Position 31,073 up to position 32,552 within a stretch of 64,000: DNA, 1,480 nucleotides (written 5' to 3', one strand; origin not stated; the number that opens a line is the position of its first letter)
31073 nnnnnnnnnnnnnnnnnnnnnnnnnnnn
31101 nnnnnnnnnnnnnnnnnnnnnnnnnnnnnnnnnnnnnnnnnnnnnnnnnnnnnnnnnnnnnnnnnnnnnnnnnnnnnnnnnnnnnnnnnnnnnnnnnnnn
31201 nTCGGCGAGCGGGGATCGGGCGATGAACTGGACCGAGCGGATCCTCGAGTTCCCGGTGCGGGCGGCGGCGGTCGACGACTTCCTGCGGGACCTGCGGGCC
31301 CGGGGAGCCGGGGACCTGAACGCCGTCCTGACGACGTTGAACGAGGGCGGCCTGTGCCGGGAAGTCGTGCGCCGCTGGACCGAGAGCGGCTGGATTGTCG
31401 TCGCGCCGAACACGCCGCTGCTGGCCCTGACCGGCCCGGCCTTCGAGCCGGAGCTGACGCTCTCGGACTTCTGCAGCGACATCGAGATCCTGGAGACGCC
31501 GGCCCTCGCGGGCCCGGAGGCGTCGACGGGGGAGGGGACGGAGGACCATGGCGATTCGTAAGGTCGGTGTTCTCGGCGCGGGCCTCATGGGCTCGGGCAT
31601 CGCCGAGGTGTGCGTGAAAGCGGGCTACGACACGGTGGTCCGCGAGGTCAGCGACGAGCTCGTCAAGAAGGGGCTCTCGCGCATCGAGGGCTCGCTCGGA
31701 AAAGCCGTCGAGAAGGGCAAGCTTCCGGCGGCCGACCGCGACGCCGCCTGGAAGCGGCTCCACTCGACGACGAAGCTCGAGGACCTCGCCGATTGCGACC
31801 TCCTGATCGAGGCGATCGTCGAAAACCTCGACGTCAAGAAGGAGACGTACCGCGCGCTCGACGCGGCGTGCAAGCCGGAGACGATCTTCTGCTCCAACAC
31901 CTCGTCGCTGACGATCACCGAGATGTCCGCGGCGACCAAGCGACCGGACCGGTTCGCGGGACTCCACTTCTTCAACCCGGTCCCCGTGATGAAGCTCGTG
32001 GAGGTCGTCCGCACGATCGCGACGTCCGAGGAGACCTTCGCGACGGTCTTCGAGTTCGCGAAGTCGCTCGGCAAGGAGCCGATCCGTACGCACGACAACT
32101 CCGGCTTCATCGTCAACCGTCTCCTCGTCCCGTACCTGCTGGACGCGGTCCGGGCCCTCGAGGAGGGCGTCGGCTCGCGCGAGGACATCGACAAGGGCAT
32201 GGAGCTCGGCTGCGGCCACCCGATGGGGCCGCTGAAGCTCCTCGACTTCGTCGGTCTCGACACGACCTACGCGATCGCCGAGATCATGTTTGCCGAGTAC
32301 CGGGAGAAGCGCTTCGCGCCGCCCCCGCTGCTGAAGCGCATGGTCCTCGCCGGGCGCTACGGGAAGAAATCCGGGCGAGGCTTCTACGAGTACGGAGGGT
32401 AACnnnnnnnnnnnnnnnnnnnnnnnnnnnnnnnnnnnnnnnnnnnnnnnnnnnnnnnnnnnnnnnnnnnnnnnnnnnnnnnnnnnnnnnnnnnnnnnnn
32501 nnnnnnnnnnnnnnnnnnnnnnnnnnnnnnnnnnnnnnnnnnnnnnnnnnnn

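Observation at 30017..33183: Thiolase / 3-hydroxybutyryl-CoA dehydrogenase / crotonase module that completes crotonyl-CoA to acetyl-CoA, 8 kb from the lysine cluster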

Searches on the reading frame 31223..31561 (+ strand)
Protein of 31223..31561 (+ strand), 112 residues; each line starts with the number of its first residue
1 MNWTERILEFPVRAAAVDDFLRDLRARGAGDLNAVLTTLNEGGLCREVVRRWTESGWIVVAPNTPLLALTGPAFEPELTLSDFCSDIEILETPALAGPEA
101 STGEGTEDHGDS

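Call 4: search_protein_families(library=pfam, proteins=[window:31223-31561:+], max_evalue=0.01)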
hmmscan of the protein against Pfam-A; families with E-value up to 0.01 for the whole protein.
window:31223-31561:+ (112 aa): 0 families

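Call 11: search_protein_families(library=ncbifam, proteins=[window:31223-31561:+], max_evalue=0.01)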
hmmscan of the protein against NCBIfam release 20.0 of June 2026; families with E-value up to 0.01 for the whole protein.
window:31223-31561:+ (112 aa): 0 families

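Call 17: find_encoding_contigs(protein=window:31223-31561:+, flank=10000, max_places=10)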
Protein window:31223-31561:+ (112 aa): no gene with exactly this product is on record in the collection.

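Call 18: find_homologous_proteins(query=window:31223-31561:+, max_evalue=0.01)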
Query window:31223-31561:+ (112 aa): 220 proteins with E <= 0.01 among 243 candidates; the best 120 are listed.
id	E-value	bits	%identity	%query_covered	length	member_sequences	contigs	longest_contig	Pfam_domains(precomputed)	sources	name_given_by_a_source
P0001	7.2e-61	221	92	100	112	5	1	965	-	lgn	-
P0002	8.3e-61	221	90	100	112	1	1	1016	-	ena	-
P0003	6.0e-59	215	88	100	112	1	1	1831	-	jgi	-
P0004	9.2e-59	214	88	100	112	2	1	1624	-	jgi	-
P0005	1.5e-58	214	87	100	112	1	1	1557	-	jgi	jgi:hypothetical protein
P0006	2.2e-58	213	87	100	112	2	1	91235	-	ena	-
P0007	2.6e-56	207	84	100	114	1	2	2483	-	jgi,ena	-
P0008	2.8e-56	206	84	100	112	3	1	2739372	-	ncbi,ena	-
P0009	5.4e-52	193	79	100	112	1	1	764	-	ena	-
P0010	3.8e-51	190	80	100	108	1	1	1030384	-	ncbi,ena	-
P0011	7.9e-51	189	77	100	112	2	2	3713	-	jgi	jgi:hypothetical protein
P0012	1.8e-50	188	78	100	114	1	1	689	-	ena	-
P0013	4.8e-50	186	87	83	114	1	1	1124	-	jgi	jgi:hypothetical protein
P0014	1.6e-49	185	75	100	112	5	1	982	-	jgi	-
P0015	3.0e-49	184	79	100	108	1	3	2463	-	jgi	jgi:hypothetical protein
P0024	7.0e-47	176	74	100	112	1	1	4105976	-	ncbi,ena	-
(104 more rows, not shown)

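Call 19: find_encoding_contigs(protein=P0008, flank=10000, max_places=3)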
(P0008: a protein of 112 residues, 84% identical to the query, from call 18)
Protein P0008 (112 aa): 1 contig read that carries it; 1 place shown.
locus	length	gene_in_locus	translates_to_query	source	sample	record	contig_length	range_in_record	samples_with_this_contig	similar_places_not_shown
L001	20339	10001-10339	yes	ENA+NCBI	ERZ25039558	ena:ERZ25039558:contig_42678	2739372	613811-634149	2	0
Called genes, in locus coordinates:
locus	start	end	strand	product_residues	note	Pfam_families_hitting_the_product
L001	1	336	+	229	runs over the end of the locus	PF00795:CN_hydrolase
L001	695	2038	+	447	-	PF00472:RF-1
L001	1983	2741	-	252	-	PF03988:DUF347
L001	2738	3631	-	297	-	PF07920:DUF1684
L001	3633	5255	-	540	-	PF13432:TPR_16 (weak), PF14559:TPR_19 (weak), PF13432:TPR_16 (weak), PF23914:TPR_CcmH_CycH, PF13414:TPR_11 (weak), PF14559:TPR_19, PF13432:TPR_16 (weak), PF00515:TPR_1 (weak), +8 more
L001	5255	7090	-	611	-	PF00069:Pkinase, PF07714:PK_Tyr_Ser-Thr, PF08308:PEGA (faint)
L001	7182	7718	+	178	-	-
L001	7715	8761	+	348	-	PF00144:Beta-lactamase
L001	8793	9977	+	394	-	PF00108:Thiolase_N, PF22691:Thiolase_C_1 (faint), PF02803:Thiolase_C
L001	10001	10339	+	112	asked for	-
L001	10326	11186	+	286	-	PF02737:3HCDH_N, PF00725:3HCDH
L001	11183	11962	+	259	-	PF00378:ECH_1, PF16113:ECH_2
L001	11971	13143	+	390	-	-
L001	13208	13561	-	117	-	-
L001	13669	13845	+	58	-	PF00682:HMGL-like (weak)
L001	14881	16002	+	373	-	-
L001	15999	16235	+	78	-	PF01464:SLT (weak)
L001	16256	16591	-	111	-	PF19135:DUF5818 (weak)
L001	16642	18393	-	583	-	PF02225:PA (weak), PF04389:Peptidase_M28, PF04253:TFR_dimer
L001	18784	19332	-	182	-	PF13520:AA_permease_2, PF00324:AA_permease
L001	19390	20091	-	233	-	PF13520:AA_permease_2, PF00324:AA_permease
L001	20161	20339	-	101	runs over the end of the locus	PF05853:BKACE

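Call 20: find_encoding_contigs(protein=P0024, flank=10000, max_places=3)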
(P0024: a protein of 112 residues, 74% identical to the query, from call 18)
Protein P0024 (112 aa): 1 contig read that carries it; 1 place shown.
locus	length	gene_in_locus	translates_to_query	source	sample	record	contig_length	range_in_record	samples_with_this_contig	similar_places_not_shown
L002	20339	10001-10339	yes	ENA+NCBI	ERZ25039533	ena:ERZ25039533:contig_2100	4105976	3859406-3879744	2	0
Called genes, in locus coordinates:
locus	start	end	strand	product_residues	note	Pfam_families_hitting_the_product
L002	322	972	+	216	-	PF00795:CN_hydrolase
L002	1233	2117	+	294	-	PF03462:PCRF, PF00472:RF-1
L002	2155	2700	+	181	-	PF00293:NUDIX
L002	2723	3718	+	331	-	-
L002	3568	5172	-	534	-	PF00515:TPR_1 (faint), PF14559:TPR_19 (weak), PF13432:TPR_16, PF13424:TPR_12 (weak), PF13432:TPR_16, PF23914:TPR_CcmH_CycH, PF13414:TPR_11 (weak), PF14559:TPR_19 (weak), +7 more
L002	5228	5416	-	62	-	-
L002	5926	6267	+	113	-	-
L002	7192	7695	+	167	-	-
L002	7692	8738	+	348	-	PF00144:Beta-lactamase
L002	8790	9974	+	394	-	PF00108:Thiolase_N, PF02803:Thiolase_C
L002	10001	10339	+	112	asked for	-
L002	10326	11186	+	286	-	PF02737:3HCDH_N, PF00725:3HCDH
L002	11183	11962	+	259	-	PF00378:ECH_1, PF16113:ECH_2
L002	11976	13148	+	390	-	-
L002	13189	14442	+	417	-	PF00682:HMGL-like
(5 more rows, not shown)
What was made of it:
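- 28378..32402 (+): Upstream part of the conserved co-directional array: u184 (28378-28932, unknown), beta-lactamase/PBP4B-like serine hydrolase (~28929-29975), thiolase, u112 and hbd. Individual genes are listed below. Pfam Beta-lactamase on the homologues (calls 19, 20).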

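Call 32: predict_structure(alignment_id=A1)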
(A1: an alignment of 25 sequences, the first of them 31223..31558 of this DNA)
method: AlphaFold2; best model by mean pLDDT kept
length: 112 residues; sequences in the alignment: 25
mean_pLDDT: 79.4   pTM: 0.69
mean pLDDT of the five models: 79.4, 62.9, 53.5, 47.5, 45.7
residues with pLDDT >= 90: 49; 70-90: 35; 50-70: 9; < 50: 19
segments of 3 or more residues with pLDDT < 50: 92-107, 110-112
pLDDT, mean of each block of 10 residues (from residue 1): 82 92 95 90 84 93 90 92 75 43 44 42
secondary structure, 60 per line:
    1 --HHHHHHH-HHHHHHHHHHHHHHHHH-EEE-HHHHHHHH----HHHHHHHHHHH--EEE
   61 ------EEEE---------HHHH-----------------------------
elements in order: H3-9 H11-27 E29-31 H33-40 H45-55 E58-60 E67-70 H80-83
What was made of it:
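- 31223..31561 (+): u112: a lineage-restricted acidic small protein with a winged-helix-like core (residues 1-85) and a disordered acidic tail. It overlaps the hbd start by 14 nt. AF2 pLDDT 79 (call 32).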

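Call 48: search_protein_representatives(alignment_id=A1)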
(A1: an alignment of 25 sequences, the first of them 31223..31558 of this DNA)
Query: 25 sequences, 112 profile positions. Proteins with E-value up to 0.001 (for the whole library): 27; up to 1e-10: 23; up to 1e-30: 7. The best 27 are listed.
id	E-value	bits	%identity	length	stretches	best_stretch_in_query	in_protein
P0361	5.3e-40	152.2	-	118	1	2-111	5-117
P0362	6.8e-39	148.6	-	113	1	1-111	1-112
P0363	8.8e-38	145.0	-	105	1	1-97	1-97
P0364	6.7e-37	142.2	-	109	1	18-112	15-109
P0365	7.8e-36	138.8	-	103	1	1-76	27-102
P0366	1.3e-31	125.2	-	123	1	2-93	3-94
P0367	9.3e-31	122.4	-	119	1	2-97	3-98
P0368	2.9e-29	117.6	-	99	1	1-61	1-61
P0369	4.9e-26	107.2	-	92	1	18-103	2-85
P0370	1.4e-25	105.8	-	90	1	21-111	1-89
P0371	4.0e-22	94.6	-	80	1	2-51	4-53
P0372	1.4e-21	92.8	-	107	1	2-96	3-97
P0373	6.6e-21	90.7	-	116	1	2-98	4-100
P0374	2.6e-20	88.8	-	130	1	19-96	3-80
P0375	2.3e-19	85.7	-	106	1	3-94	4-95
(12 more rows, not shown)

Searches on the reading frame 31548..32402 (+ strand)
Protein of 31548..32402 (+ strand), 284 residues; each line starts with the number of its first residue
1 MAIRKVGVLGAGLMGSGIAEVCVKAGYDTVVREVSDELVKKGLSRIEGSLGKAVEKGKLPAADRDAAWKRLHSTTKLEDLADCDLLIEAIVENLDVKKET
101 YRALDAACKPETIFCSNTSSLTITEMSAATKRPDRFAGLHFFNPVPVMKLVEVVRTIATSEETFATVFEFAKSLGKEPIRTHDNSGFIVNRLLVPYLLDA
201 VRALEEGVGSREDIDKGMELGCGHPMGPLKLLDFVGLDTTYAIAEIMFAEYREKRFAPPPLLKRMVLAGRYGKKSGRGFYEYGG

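Call 4: search_protein_families(library=pfam, proteins=[window:31548-32402:+], max_evalue=0.01)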
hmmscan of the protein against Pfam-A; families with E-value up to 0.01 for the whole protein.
window:31548-32402:+ (284 aa): 4 families
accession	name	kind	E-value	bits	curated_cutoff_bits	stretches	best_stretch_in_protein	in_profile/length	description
PF02737.24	3HCDH_N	-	2e-66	223.7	22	1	5-183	1-179/180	3-hydroxyacyl-CoA dehydrogenase, NAD binding domain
PF00725.27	3HCDH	-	9e-36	122.7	22.1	1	186-282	1-97/97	3-hydroxyacyl-CoA dehydrogenase, C-terminal domain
PF03446.21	NAD_binding_2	-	0.00021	21.8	21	1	5-68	1-43/161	NAD binding domain of 6-phosphogluconate dehydrogenase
PF03807.23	F420_oxidored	-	0.0045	18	21.6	1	5-32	1-29/94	NADP oxidoreductase coenzyme F420-dependent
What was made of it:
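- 31548..32402 (+): (S)-3-hydroxybutyryl-CoA dehydrogenase (Hbd). Pfam 3HCDH_N/3HCDH (call 4).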

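Call 11: search_protein_families(library=ncbifam, proteins=[window:31548-32402:+], max_evalue=0.01)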
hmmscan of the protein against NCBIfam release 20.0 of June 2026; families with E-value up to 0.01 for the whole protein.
window:31548-32402:+ (284 aa): 22 families
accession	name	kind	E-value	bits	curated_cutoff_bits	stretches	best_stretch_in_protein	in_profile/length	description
NF005875.0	PRK07819.1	subfamily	1.7e-118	395.2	319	1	2-282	4-286/287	3-hydroxybutyryl-CoA dehydrogenase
NF004474.0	PRK05808.1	subfamily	2.8e-110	368.1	408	1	1-282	1-282/283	3-hydroxybutyryl-CoA dehydrogenase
NF006124.0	PRK08268.1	subfamily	1.3e-101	341.1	508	1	3-282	7-287/507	3-hydroxyacyl-CoA dehydrogenase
NF005715.0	PRK07530.1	equivalog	8.4e-99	330.6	420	1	1-283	2-284/292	3-hydroxybutyryl-CoA dehydrogenase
TIGR02279.1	PaaC-3OHAcCoADH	equivalog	1.4e-89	301.2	669.4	1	4-283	6-286/503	3-hydroxyacyl-CoA dehydrogenase PaaH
NF004699.0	PRK06035.1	equivalog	9.6e-84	281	500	1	1-275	1-278/294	3-hydroxyacyl-CoA dehydrogenase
NF006722.0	PRK09260.1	equivalog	2.2e-80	270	429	1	3-282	2-281/289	3-hydroxyacyl-CoA dehydrogenase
NF008363.0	PRK11154.1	equivalog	6.6e-79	265.8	869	1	2-283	308-587/708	fatty acid oxidation complex subunit alpha FadJ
NF008727.0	PRK11730.1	equivalog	5.8e-76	256.3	870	1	3-282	313-592/717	fatty acid oxidation complex subunit alpha FadB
TIGR02440.1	FadJ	equivalog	1.2e-69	235.4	968.45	1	2-283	303-582/699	fatty acid oxidation complex subunit alpha FadJ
NF006143.0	PRK08293.1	equivalog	1.4e-66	224.8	312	1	1-282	2-287/291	3-hydroxyacyl-CoA dehydrogenase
TIGR02437.1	FadB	equivalog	1.3e-61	208.9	933.55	1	4-282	314-592/714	fatty acid oxidation complex subunit alpha FadB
TIGR02441.1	fa_ox_alpha_mit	equivalog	7.8e-59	199.5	964.65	1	3-283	335-614/737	fatty acid oxidation complex subunit alpha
NF006125.0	PRK08269.1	equivalog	8.4e-52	176.2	427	1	4-283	6-297/334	3-hydroxybutyryl-CoA dehydrogenase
NF042925.1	FHMPC_DH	equivalog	4.5e-46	157.6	500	1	5-282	2-280/304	5-formyl-3-hydroxy-2-methylpyridine 4-carboxylate 5-dehydrogenase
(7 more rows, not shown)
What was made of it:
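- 31548..32402 (+): NF005875 scores 395 bits, above its 319 cutoff (call 11).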

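Call 59: search_solved_structures(query=window:31548-32402:+, max_evalue=1e-40)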
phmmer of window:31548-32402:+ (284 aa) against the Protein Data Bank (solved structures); distinct sequences matched with E-value up to 1e-40: 45.
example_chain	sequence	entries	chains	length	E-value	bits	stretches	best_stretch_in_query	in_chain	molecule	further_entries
6aa8_A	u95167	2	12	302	3e-93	315.7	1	3-283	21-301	3-hydroxybutyryl-CoA dehydrogenase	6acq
6hrd_A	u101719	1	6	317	8.1e-88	297.9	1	2-283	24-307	3-hydroxybutyryl-CoA dehydrogenase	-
9fbd_A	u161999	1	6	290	1.2e-87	297.3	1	1-282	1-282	3-hydroxybutyryl-CoA dehydrogenase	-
4r1n_A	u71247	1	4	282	1.3e-87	297.2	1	4-283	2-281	3-hydroxybutyryl-CoA dehydrogenase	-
4kue_A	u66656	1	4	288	1.4e-87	297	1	4-283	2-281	3-hydroxybutyryl-CoA dehydrogenase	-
4kug_A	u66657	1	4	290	1.5e-87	297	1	4-283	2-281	3-hydroxybutyryl-CoA dehydrogenase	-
4kuh_A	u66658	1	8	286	1.6e-87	296.9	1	4-282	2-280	3-hydroxybutyryl-CoA dehydrogenase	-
3mog_A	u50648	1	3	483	2.3e-83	283.3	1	3-282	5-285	Probable 3-hydroxybutyryl-CoA dehydrogenase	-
4pzc_A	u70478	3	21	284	2.2e-82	280.1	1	1-283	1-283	3-Hydroxyacyl-CoA dehydrogenase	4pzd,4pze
2hdh_A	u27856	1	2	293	4.8e-79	269.1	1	3-282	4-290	L-3-HYDROXYACYL COA DEHYDROGENASE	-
1f12_A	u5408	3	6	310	5.8e-79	268.8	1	3-282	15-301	L-3-HYDROXYACYL-COA DEHYDROGENASE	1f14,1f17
3had_A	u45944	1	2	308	6.9e-79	268.6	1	3-282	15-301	PROTEIN (L-3-HYDROXYACYL COA DEHYDROGENASE)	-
3hdh_A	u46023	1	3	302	7.6e-79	268.5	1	3-282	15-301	PROTEIN (L-3-HYDROXYACYL COA DEHYDROGENASE)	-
1f0y_A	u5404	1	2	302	1e-78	268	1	3-282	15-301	L-3-HYDROXYACYL-COA DEHYDROGENASE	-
3rqs_A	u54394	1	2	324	1.3e-78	267.7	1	3-282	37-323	Hydroxyacyl-coenzyme A dehydrogenase, mitochondrial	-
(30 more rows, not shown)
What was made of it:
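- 31548..32402 (+): The best PDB matches (6aa8, 6hrd, 4kue) are all deposited as 3-hydroxybutyryl-CoA dehydrogenases (call 59).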
